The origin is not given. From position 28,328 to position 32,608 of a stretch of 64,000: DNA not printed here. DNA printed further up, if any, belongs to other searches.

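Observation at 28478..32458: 1326-aa giant terminal subunit carrying the same C-terminal pilin motif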

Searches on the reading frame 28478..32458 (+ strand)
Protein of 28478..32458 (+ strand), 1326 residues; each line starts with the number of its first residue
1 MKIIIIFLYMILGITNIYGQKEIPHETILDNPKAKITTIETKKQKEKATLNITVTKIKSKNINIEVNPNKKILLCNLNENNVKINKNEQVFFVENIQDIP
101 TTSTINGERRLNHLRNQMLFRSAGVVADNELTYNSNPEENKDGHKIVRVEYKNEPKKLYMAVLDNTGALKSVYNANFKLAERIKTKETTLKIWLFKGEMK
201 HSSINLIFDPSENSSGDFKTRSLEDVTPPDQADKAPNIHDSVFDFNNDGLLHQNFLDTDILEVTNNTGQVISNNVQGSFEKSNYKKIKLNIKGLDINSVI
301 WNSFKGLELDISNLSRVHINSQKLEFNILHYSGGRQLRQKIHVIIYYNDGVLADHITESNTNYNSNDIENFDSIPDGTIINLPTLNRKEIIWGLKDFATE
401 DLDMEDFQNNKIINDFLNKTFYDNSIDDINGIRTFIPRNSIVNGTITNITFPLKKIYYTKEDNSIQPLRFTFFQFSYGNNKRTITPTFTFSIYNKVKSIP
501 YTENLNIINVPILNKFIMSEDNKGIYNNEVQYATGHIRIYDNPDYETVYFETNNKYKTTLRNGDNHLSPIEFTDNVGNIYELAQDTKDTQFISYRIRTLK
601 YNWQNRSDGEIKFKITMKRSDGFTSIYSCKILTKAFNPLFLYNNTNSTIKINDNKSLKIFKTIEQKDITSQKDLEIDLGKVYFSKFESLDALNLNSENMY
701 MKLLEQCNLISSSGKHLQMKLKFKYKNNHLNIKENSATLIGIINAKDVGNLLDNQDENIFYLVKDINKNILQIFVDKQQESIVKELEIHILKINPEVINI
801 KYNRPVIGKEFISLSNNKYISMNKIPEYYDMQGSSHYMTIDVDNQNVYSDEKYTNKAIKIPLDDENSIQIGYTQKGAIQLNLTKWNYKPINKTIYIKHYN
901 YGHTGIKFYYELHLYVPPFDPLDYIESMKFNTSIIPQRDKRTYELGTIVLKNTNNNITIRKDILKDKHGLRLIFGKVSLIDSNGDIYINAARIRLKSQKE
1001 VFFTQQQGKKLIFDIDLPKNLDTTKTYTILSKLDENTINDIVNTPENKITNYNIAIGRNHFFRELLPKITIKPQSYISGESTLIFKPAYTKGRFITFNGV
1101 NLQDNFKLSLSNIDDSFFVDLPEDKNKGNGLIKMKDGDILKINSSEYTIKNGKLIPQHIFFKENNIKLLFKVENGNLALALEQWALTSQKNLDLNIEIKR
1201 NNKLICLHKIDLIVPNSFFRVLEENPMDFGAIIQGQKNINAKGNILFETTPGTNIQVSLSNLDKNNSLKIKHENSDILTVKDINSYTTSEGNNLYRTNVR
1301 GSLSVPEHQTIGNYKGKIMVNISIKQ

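Call 3: search_protein_families(library=pfam, proteins=[window:28478-32458:+], max_evalue=1)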
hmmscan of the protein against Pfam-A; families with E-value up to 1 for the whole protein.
window:28478-32458:+ (1326 aa): 1 family
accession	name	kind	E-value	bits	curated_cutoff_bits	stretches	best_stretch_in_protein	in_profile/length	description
PF14352.11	DUF4402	-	0.052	14.6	25.2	1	1266-1322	65-127/129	Domain of unknown function (DUF4402)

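Call 4: search_protein_families(library=ncbifam, proteins=[window:28478-32458:+], max_evalue=1)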
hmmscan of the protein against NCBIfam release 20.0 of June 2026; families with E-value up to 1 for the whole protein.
window:28478-32458:+ (1326 aa): 0 families

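Call 5: find_homologous_proteins(query=window:28478-32455:+)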
Query window:28478-32455:+ (1326 aa): 6 proteins with E <= 0.001 among 8000 candidates.
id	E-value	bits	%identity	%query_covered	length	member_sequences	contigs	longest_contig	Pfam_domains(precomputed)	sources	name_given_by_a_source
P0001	0.0e+0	2806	95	100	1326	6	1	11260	-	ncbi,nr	ncbi:MAG: hypothetical protein MJH09_06245 [Cetobacterium sp.]|nr:hypothetical protein [Cetobacteriu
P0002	1.0e-225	770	42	100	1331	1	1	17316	-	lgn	-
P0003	3.9e-217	742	45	53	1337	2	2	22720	-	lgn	-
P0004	4.7e-142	493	30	100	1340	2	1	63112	-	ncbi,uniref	ncbi:MAG: hypothetical protein ACRC1R_02595 [Cetobacterium sp.]|uniref:hypothetical protein n=1 Tax=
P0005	3.2e-137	477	30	100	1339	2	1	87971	-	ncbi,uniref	ncbi:hypothetical protein [Cetobacterium sp. SF1]|uniref:hypothetical protein n=1 Tax=Cetobacterium 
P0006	2.4e-58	216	26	35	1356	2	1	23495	-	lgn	-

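Call 6: search_solved_structures(query=window:28478-32455:+, max_evalue=10)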
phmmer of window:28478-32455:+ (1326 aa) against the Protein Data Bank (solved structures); distinct sequences matched with E-value up to 10: 0.

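Call 15: find_encoding_contigs(protein=P0005, flank=10000, max_places=2)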
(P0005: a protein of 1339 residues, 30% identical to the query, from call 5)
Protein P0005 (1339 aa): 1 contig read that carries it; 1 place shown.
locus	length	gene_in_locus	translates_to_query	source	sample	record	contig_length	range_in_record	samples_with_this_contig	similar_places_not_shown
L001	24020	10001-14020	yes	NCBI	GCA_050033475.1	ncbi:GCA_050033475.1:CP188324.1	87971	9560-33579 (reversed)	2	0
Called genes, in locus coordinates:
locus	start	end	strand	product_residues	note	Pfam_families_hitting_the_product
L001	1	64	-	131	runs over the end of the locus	-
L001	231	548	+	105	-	-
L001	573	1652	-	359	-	PF11449:ArsP_2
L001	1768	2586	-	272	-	PF00140:Sigma70_r1_2, PF04542:Sigma70_r2, PF04545:Sigma70_r4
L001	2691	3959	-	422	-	PF12833:HTH_18, PF00165:HTH_AraC (weak)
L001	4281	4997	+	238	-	-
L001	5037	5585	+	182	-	-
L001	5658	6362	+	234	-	-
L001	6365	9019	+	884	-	-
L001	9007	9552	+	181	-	-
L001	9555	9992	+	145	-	-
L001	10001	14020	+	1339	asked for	-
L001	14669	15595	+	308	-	PF04960:Glutaminase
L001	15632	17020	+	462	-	PF01235:Na_Ala_symp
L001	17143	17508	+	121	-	-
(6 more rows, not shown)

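Call 22: search_protein_families(library=pfam, alignment_id=A3, max_evalue=0.1)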
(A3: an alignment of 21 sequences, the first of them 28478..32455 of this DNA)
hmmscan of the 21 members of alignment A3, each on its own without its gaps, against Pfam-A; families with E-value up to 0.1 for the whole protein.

A. member 1, window:28478-32455:+ (1326 aa): 1 family
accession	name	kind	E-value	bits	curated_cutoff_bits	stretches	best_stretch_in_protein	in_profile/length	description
PF14352.11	DUF4402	-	0.052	14.6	25.2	0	1266-1322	65-127/129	Domain of unknown function (DUF4402)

B. families by the number of members that match (of 21 scanned): 10 families
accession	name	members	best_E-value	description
PF14352.11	DUF4402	6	0.047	Domain of unknown function (DUF4402)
PF22873.1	OAF_C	1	0.016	Out at first, C-terminal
PF22453.1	TubZ-like_C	1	0.027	Tubulin/FtsZ-like protein TubZ-like, C-terminal domain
PF18343.7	SH3_14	1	0.028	Dda helicase SH3 domain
PF04265.19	TPK_B1_binding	1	0.043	Thiamin pyrophosphokinase, vitamin B1 binding domain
PF11543.14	UN_NPL4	1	0.049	Nuclear pore localisation protein NPL4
PF16030.10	GD_N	1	0.068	Serine protease gd N-terminus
PF19070.5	DUF5766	1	0.082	Family of unknown function (DUF5766)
PF13969.11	Pab87_oct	1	0.087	Pab87 octamerisation domain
PF23012.2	Syntrophin_4th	1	0.09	Syntrophin C-terminal PH domain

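Call 23: find_homologous_proteins(query=A3, max_evalue=0.001)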
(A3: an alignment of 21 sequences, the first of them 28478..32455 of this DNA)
Query A3 (21 sequences) (1326 aa, profile of the alignment): 7 proteins with E <= 0.001 among 8000 candidates.
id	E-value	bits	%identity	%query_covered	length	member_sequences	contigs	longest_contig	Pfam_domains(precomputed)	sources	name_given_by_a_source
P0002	0.0e+0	1064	42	100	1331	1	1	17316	-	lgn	-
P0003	0.0e+0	1055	45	53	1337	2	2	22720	-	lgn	-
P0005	4.1e-298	1010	30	100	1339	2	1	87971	-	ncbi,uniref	ncbi:hypothetical protein [Cetobacterium sp. SF1]|uniref:hypothetical protein n=1 Tax=Cetobacterium 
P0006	1.6e-291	988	26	35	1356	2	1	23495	-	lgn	-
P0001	2.5e-286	971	95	100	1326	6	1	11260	-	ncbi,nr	ncbi:MAG: hypothetical protein MJH09_06245 [Cetobacterium sp.]|nr:hypothetical protein [Cetobacteriu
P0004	1.3e-275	936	30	100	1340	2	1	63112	-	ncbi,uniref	ncbi:MAG: hypothetical protein ACRC1R_02595 [Cetobacterium sp.]|uniref:hypothetical protein n=1 Tax=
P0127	3.6e-73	265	40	28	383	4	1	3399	-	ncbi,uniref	ncbi:hypothetical protein, partial [uncultured Cetobacterium sp.]|uniref:hypothetical protein n=1 Ta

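Call 54: find_encoding_contigs(protein=P0003, flank=10000, max_places=2)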
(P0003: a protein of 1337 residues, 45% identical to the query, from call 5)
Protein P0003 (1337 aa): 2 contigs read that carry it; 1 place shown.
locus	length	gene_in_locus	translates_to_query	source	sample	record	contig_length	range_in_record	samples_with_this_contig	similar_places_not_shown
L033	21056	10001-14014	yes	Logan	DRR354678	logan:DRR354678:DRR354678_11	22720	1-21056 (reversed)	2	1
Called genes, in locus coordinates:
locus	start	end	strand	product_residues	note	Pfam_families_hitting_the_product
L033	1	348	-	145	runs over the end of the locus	-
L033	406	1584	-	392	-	PF11449:ArsP_2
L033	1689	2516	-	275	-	PF00140:Sigma70_r1_2 (weak), PF04542:Sigma70_r2, PF04545:Sigma70_r4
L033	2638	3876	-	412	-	PF12833:HTH_18, PF00165:HTH_AraC (weak)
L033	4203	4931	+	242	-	-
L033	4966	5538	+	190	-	-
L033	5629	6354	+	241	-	-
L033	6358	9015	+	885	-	PF07833:Cu_amine_oxidN1 (faint)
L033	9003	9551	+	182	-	-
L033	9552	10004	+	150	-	-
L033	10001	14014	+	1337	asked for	-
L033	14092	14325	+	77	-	-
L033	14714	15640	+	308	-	PF04960:Glutaminase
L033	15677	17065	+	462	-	PF01235:Na_Ala_symp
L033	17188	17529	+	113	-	-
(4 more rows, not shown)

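Call 55: find_encoding_contigs(protein=P0002, flank=10000, max_places=2)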
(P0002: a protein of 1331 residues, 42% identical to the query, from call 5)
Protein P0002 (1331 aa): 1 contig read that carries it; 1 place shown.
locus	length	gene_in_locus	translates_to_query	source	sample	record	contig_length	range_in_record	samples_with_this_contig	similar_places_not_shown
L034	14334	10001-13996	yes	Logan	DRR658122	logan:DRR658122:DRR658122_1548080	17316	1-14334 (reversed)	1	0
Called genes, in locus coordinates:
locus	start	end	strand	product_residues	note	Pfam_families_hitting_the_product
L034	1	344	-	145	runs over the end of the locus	-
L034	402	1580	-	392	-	PF11449:ArsP_2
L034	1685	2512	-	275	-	PF00140:Sigma70_r1_2 (weak), PF04542:Sigma70_r2, PF04545:Sigma70_r4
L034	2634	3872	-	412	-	PF12833:HTH_18, PF00165:HTH_AraC (weak)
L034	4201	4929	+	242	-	-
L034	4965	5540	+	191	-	-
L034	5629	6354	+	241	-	-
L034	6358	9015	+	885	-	PF17210:SdrD_B (faint)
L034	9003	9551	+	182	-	-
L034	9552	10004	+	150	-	-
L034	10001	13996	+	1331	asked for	-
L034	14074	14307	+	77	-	-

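Call 58: predict_structure(alignment_id=A5)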
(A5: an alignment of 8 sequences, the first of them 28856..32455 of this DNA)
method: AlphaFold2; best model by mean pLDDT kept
length: 1200 residues; sequences in the alignment: 8
mean_pLDDT: 63.4   pTM: 0.39
mean pLDDT of the five models: 63.4, 62.4, 62.1, 61.2, 58.5
residues with pLDDT >= 90: 35; 70-90: 469; 50-70: 388; < 50: 308
segments of 3 or more residues with pLDDT < 50: 1-3, 50-56, 150-154, 393-410, 561-563, 667-731, 746-751, 771-783, 785-787, 796-866, 868-885, 889-928, 930-935, 937-948, 992-1003, 1137-1139, 1143-1149
pLDDT, mean of each block of 10 residues (from residue 1): 52 56 56 60 56 50 91 75 88 73 73 84 66 79 64 60 82 83 80 83 81 90 86 73 77 74 79 88 78 77 67 85 81 80 85 87 80 66 62 40 40 61 74 65 78 77 61 74 81 76 75 77 67 64 73 78 53 80 77 83 79 84 63 68 77 75 59 31 25 28 25 27 30 57 50 52 55 36 48 49 38 42 38 38 42 42 45 37 47 43 43 41 43 48 47 66 67 61 53 41 63 71 54 69 79 74 66 75 71 68 62 73 65 54 45 63 73 71 51 59
secondary structure, 60 per line:
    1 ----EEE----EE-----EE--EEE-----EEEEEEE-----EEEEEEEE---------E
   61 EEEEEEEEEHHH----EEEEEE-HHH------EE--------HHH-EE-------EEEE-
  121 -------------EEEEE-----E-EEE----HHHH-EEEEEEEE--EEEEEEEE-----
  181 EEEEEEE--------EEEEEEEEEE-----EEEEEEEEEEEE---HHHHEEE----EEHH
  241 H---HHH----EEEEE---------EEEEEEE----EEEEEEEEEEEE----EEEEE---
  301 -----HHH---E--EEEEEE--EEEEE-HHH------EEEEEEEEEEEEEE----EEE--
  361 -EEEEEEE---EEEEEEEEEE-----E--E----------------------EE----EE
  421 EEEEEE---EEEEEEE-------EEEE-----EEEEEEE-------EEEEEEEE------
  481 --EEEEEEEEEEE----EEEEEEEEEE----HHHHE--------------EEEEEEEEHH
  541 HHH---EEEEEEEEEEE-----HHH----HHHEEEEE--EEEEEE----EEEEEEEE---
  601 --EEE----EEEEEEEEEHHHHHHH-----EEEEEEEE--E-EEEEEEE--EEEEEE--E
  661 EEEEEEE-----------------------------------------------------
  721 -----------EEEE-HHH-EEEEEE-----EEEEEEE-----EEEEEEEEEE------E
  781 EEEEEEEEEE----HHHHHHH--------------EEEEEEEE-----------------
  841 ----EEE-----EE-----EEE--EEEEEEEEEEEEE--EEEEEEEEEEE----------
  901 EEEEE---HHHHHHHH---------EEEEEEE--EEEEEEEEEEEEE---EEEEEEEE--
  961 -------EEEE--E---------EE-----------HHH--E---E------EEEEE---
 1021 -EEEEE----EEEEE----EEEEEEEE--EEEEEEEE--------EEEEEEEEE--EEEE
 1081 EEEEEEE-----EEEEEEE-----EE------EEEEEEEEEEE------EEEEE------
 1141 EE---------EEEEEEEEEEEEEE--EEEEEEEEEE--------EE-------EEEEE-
elements in order (helices of 4 or more, strands of 3 or more residues): E5-7 E23-25 E31-37 E43-50 E60-69 E77-82 E116-119 E134-138 E146-148 H153-156 E158-165 E168-175 E181-187 E196-205 E211-222 H226-229 E230-232 E252-256 E266-272 E277-288 E293-297 E315-320 E323-327 E338-351 E356-358 E362-368 E372-381 E419-426 E430-436 E444-447 E453-459 E467-474 E483-493 E498-507 H512-515 E531-538 H539-543 E547-557 E573-577 E580-585 E590-597 E603-605 E610-618 H619-625 E631-638 E643-649 E652-657 E660-667 E732-735 E741-746 E752-758 E764-773 E780-790 H795-801 E816-823 E845-847 E860-862 E865-877 E880-890 E901-905 H909-916 E926-932 E935-947 E951-958 E968-971 E1013-1017 E1022-1026 E1031-1035 E1040-1047 E1050-1057 E1066-1074 E1077-1087 E1093-1099 E1113-1123 E1130-1134 E1152-1165 E1168-1177 E1195-1199
